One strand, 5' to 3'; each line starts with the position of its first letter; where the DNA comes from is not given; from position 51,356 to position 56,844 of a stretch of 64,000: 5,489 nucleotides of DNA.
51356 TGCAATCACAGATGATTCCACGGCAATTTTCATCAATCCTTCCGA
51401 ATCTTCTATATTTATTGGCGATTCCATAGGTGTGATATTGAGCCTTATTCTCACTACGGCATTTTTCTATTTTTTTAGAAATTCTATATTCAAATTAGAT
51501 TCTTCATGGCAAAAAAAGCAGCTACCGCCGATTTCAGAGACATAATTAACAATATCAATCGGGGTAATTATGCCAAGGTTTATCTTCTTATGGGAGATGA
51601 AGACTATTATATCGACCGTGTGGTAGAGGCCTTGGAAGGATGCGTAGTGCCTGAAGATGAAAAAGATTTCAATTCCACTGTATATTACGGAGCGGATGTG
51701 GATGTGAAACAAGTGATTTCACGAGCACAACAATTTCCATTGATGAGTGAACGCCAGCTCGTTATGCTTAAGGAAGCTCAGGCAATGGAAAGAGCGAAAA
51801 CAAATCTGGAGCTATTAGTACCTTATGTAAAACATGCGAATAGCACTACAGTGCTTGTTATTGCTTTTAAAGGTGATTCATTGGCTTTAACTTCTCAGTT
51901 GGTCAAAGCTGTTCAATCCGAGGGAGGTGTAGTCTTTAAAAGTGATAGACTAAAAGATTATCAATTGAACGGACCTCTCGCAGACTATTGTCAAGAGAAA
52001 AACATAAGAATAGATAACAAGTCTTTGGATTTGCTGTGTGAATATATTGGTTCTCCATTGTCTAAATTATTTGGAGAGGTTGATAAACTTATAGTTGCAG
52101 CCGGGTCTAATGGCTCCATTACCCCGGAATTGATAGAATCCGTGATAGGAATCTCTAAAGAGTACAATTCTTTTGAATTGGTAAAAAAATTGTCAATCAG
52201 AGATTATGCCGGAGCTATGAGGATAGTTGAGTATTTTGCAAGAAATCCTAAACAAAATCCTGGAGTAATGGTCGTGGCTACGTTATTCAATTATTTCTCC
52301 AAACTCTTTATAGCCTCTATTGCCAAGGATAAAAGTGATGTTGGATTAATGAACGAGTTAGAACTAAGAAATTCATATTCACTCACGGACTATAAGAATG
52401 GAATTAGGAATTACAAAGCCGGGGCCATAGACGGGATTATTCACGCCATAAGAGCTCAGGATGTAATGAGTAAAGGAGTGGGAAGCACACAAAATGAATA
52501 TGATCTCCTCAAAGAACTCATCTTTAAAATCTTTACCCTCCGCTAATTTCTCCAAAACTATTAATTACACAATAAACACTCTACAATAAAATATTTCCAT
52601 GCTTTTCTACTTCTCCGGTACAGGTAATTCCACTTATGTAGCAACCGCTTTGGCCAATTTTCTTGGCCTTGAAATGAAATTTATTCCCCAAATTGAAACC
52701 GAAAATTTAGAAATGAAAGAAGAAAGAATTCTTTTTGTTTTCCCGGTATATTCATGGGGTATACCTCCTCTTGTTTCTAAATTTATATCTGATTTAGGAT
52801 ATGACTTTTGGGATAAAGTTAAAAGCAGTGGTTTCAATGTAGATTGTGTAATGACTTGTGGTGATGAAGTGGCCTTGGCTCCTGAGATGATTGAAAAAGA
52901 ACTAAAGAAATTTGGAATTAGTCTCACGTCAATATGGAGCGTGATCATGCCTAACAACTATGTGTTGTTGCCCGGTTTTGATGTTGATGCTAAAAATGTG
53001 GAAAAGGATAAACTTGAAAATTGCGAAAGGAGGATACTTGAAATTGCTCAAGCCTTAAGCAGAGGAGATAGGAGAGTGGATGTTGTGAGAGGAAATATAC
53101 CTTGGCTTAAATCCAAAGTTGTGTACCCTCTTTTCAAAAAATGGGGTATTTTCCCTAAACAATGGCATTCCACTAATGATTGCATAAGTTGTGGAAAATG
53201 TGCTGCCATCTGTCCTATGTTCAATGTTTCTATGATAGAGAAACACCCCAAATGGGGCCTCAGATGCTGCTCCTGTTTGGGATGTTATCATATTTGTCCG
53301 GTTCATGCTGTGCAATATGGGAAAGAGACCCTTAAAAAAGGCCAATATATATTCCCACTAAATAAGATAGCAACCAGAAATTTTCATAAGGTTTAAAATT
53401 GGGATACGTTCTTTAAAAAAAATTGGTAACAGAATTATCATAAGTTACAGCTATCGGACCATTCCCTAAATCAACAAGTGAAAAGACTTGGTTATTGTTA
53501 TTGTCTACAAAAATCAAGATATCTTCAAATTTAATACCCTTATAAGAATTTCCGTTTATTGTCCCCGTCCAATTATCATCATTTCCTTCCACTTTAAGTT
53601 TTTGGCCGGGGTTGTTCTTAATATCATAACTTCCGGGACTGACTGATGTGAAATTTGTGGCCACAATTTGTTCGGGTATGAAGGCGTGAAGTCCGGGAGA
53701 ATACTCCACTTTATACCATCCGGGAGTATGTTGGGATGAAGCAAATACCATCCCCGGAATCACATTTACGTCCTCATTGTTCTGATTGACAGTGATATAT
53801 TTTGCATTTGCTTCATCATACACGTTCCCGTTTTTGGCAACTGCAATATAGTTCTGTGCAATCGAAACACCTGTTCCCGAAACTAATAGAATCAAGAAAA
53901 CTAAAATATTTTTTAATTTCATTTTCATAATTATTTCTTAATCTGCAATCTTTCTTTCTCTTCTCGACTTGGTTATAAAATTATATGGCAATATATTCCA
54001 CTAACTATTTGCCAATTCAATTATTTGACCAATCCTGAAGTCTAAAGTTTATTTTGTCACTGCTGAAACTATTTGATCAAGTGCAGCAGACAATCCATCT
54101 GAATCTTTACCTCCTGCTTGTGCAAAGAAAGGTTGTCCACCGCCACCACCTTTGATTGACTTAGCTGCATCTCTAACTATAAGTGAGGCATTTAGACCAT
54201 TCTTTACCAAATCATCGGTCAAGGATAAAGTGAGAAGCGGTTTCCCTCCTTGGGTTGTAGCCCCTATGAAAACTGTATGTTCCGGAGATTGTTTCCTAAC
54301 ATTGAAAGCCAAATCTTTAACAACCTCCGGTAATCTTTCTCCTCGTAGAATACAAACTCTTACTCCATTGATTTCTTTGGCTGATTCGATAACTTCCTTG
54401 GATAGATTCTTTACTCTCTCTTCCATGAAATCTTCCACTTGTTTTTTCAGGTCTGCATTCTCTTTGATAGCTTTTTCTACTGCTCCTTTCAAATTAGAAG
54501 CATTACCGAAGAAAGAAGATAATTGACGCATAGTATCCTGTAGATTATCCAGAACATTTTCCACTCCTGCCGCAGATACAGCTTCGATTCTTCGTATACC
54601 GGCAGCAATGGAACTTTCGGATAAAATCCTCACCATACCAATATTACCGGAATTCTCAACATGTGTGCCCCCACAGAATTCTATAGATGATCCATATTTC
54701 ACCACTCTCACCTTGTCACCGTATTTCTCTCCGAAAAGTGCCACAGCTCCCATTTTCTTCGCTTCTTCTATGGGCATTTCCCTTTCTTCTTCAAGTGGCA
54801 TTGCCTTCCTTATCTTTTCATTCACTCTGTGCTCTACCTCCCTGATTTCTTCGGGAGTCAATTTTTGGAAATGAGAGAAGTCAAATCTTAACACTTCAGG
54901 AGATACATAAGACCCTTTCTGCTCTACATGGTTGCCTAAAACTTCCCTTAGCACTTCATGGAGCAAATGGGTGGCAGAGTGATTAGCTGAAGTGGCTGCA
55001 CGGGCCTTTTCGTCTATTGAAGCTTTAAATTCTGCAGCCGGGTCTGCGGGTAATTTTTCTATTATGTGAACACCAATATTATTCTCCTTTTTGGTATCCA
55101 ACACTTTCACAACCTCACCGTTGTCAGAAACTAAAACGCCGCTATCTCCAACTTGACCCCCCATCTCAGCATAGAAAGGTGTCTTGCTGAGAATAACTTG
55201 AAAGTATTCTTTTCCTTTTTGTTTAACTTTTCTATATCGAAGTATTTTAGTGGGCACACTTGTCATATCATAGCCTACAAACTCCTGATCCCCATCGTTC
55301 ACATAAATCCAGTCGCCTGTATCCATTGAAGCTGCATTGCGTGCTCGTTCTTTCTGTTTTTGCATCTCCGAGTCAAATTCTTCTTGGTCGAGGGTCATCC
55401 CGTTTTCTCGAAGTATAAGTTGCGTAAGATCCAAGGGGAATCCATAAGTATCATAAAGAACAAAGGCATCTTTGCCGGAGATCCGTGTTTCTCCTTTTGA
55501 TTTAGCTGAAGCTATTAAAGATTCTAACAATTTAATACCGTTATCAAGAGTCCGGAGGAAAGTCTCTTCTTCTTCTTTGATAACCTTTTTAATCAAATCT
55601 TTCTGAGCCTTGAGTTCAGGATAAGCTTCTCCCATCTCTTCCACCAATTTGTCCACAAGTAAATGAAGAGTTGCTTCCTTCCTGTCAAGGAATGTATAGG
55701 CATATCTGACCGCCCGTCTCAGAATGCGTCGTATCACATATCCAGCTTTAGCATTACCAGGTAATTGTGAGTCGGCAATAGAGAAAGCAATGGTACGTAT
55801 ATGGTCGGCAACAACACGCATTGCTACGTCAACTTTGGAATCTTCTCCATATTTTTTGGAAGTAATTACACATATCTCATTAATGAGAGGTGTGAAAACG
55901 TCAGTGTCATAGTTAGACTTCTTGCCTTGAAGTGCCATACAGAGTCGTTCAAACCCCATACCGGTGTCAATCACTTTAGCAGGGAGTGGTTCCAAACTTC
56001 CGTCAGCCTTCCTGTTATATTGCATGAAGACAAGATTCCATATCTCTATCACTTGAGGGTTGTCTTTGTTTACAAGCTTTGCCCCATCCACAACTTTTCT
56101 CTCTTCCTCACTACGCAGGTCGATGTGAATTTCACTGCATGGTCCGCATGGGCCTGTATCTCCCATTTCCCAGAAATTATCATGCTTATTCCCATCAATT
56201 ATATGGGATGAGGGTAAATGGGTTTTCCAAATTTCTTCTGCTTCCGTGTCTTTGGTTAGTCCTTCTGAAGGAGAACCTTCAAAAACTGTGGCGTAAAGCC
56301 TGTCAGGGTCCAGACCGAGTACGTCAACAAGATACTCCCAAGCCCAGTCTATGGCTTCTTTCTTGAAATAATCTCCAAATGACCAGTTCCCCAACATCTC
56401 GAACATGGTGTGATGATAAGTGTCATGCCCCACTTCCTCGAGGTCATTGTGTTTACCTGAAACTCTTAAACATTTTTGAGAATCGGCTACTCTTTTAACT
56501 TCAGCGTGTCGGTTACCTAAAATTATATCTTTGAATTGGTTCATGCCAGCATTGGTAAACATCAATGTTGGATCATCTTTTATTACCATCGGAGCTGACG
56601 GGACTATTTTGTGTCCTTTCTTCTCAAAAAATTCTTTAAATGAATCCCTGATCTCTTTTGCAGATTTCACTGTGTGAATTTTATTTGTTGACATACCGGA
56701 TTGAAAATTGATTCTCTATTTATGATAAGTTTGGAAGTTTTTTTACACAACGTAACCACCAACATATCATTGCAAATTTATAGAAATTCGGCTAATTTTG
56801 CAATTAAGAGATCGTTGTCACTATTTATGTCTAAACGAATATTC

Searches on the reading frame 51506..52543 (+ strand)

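Call 84: search_protein_families(library=pfam, proteins=[window:51506-52543:+], max_evalue=0.00001)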
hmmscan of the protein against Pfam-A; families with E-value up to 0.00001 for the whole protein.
window:51506-52543:+ (346 aa): 1 family
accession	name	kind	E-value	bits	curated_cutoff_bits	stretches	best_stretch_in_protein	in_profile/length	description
PF06144.19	DNA_pol3_delta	-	2.3e-12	47.4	21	1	26-139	1-117/124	DNA polymerase III, delta subunit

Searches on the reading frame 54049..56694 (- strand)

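Call 84: search_protein_families(library=pfam, proteins=[window:54049-56694:-], max_evalue=0.00001)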
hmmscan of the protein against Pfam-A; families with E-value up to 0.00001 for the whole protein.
window:54049-56694:- (881 aa): 3 families
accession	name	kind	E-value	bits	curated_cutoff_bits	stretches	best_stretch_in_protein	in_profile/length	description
PF01411.24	tRNA-synt_2c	-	1.1e-193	645.3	30.3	1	14-548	1-534/552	tRNA synthetases class II (A)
PF07973.19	tRNA_SAD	-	9.5e-16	57.9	24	1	662-704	1-44/44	Threonyl and Alanyl tRNA synthetase second additional domain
PF02272.25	DHHA1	-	1.8e-10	41.6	25.9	1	789-879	15-100/102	DHHA1 domain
